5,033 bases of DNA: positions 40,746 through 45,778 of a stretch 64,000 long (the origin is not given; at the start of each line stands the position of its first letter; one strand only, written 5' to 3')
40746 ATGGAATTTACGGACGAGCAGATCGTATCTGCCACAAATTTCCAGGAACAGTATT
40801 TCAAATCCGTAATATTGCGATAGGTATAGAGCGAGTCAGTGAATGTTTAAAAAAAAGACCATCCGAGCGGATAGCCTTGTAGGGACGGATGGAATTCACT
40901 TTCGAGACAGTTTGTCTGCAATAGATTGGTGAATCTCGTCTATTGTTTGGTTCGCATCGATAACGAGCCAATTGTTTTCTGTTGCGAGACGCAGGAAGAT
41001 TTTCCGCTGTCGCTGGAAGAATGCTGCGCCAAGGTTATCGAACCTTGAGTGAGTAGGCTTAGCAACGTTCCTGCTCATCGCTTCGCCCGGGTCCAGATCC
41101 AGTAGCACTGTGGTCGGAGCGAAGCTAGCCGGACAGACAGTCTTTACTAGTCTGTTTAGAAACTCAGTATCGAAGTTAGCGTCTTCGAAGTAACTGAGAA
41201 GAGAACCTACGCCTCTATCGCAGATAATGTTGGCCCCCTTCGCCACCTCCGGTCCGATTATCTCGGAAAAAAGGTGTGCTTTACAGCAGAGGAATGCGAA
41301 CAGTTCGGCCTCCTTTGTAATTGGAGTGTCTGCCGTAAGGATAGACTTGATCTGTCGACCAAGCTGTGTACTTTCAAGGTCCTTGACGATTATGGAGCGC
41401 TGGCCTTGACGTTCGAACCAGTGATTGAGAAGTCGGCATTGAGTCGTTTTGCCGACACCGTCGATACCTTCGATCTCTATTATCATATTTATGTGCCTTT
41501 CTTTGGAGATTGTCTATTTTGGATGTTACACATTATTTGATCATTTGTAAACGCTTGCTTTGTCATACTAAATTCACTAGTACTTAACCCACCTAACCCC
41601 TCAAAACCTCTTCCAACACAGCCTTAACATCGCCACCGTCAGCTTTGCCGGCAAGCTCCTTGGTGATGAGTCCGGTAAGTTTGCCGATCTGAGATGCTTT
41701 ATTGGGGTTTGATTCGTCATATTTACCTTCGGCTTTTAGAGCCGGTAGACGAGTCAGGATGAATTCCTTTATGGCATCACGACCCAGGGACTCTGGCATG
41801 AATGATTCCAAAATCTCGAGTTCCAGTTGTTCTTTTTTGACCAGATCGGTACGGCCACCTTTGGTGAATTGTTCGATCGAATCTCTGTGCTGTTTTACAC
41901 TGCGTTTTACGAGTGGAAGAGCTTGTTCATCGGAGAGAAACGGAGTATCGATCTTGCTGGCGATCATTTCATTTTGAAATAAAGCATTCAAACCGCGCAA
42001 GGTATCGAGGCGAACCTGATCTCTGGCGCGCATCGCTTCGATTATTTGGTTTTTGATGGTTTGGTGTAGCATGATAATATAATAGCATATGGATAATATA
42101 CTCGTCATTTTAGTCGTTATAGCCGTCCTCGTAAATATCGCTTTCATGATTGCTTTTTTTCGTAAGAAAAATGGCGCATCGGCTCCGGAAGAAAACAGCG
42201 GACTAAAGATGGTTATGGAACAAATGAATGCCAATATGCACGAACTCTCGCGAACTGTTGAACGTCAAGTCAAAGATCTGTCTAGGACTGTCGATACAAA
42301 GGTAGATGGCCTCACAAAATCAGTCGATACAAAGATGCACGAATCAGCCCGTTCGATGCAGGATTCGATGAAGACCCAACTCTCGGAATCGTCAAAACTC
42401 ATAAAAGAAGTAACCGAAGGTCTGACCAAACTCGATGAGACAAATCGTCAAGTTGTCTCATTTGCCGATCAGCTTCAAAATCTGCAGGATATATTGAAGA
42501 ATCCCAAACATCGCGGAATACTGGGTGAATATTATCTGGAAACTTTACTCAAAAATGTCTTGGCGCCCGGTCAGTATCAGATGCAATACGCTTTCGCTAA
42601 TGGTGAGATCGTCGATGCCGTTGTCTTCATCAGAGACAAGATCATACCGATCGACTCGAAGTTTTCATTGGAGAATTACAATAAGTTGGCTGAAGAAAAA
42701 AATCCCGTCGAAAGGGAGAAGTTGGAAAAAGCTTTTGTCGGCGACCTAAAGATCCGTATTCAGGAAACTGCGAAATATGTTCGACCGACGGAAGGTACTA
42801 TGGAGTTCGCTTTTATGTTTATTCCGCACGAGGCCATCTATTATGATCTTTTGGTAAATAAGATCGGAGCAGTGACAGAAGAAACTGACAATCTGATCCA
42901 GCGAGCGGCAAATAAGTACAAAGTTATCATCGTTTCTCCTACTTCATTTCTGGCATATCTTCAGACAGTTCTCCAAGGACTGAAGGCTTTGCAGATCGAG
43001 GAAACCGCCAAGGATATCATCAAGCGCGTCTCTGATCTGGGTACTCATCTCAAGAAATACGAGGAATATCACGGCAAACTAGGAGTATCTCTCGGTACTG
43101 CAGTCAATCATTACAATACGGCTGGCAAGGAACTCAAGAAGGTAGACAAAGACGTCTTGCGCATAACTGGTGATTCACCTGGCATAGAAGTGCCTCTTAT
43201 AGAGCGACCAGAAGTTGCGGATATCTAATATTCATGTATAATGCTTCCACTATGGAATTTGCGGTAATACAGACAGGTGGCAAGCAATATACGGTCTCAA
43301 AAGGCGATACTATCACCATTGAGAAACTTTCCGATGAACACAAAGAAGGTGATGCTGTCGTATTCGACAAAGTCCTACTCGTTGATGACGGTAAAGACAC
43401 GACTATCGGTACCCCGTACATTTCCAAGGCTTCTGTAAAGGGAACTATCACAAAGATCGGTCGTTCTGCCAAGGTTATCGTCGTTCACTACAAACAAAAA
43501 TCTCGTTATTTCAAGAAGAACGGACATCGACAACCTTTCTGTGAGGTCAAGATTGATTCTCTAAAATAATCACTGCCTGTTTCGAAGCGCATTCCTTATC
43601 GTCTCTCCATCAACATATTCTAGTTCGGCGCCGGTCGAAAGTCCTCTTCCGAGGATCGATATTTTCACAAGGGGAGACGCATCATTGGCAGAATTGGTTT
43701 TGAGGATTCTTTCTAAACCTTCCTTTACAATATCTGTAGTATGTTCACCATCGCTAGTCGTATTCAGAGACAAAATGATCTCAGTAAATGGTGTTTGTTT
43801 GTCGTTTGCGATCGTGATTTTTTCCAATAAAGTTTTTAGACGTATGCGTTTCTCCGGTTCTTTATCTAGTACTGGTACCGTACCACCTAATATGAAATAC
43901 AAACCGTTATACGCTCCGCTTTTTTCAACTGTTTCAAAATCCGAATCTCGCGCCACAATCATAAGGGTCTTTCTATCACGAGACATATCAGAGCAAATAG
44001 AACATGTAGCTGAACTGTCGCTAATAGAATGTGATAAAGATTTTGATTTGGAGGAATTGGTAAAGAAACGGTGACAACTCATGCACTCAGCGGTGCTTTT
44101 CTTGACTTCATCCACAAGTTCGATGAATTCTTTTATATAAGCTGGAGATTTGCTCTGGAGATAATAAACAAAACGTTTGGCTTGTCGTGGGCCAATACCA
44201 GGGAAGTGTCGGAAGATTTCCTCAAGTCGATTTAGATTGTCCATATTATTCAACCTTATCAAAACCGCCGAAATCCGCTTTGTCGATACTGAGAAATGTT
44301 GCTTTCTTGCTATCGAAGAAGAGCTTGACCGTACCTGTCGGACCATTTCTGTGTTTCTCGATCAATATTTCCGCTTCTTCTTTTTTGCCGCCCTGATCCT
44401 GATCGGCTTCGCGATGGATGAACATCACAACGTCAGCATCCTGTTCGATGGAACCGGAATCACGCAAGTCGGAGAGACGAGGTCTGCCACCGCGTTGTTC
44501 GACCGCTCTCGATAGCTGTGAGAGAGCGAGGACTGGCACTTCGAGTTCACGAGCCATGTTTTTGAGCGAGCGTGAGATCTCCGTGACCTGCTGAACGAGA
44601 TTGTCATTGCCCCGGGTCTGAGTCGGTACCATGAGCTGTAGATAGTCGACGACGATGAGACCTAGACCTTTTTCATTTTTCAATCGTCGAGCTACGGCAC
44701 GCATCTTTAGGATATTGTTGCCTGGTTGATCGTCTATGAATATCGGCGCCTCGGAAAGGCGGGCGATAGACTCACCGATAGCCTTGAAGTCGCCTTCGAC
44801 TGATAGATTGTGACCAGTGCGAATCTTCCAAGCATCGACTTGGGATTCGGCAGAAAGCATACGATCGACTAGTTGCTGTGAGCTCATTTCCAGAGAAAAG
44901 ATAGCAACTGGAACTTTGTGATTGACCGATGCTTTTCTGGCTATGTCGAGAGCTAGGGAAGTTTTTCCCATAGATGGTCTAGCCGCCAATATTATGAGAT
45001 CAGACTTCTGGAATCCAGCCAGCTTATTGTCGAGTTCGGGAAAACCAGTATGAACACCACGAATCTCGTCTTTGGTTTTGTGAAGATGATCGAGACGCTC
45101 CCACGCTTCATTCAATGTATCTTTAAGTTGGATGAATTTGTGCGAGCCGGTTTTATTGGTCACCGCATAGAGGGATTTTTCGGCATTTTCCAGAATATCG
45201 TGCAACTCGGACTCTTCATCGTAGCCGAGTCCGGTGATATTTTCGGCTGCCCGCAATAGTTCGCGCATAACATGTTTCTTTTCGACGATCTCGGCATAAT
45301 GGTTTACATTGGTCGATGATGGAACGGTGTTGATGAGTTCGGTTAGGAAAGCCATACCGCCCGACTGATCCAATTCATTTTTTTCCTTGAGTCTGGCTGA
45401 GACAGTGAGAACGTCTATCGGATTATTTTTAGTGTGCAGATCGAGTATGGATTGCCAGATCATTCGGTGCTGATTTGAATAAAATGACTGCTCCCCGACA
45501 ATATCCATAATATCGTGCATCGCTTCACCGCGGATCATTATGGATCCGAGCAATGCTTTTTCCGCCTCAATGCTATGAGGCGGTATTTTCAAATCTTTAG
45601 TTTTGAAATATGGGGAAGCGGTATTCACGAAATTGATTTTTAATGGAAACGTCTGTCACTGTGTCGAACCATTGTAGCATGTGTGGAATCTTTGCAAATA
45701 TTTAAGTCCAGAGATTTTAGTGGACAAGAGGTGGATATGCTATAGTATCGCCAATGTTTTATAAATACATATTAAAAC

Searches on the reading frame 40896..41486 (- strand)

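Call 43: search_protein_families(library=pfam, proteins=[window:40896-41486:-], max_evalue=0.001)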
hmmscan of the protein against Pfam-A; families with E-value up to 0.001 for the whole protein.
window:40896-41486:- (196 aa): 1 family
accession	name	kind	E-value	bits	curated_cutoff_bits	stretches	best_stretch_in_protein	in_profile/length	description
PF02223.23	Thymidylate_kin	-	8.5e-33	114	27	1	5-189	1-185/185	Thymidylate kinase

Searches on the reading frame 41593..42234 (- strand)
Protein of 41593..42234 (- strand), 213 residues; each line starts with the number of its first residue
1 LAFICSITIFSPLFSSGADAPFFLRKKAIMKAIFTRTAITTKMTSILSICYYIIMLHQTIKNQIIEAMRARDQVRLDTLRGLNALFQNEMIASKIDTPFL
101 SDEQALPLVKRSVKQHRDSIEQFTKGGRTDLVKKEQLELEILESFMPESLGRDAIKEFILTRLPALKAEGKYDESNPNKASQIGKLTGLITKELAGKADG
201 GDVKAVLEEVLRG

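Call 43: search_protein_families(library=pfam, proteins=[window:41593-42234:-], max_evalue=0.001)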
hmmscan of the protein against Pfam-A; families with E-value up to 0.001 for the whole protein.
window:41593-42234:- (213 aa): 1 family
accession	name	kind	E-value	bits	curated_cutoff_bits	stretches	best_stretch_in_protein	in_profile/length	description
PF09424.15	YqeY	-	3.6e-34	118.4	27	1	58-211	2-143/143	Yqey-like protein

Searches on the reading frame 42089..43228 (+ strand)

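Call 43: search_protein_families(library=pfam, proteins=[window:42089-43228:+], max_evalue=0.001)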
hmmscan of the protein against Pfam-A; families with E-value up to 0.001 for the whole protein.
window:42089-43228:+ (379 aa): 2 families
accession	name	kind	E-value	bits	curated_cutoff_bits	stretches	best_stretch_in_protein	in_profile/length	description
PF02646.22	RmuC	-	5.9e-51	173.7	26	1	73-350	4-271/291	RmuC family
PF01442.23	Apolipoprotein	-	0.00078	19.6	90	0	42-129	82-170/190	Apolipoprotein A1/A4/E domain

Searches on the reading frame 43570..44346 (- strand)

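Call 43: search_protein_families(library=pfam, proteins=[window:43570-44346:-], max_evalue=0.001)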
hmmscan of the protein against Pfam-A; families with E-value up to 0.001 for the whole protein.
window:43570-44346:- (258 aa): 3 families
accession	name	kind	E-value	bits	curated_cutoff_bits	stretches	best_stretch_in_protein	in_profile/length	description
PF13662.12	Toprim_4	-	1.3e-07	32.1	25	1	127-211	2-74/85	Toprim domain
PF21175.2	RecR_C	-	5.4e-07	29.4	22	1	235-258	1-24/24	RecR, C-terminal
PF21176.3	RecR_HhH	-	0.00074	19.7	27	0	39-65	2-28/45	RecR, helix-hairpin-helix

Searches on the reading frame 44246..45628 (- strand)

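Call 44: search_protein_families(library=pfam, proteins=[window:44246-45628:-], max_evalue=0.001)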
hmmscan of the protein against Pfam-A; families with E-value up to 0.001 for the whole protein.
window:44246-45628:- (460 aa): 3 families
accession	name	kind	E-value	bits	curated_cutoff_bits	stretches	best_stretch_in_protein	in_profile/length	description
PF03796.21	DnaB_C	-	5.6e-101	337.6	27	1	191-445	1-253/255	DnaB-like helicase C terminal domain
PF00772.26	DnaB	-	2.5e-34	117.8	23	1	16-116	2-102/103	DnaB-like helicase N terminal domain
PF13481.12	AAA_25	-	1.6e-12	47.9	27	1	188-372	11-190/195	AAA domain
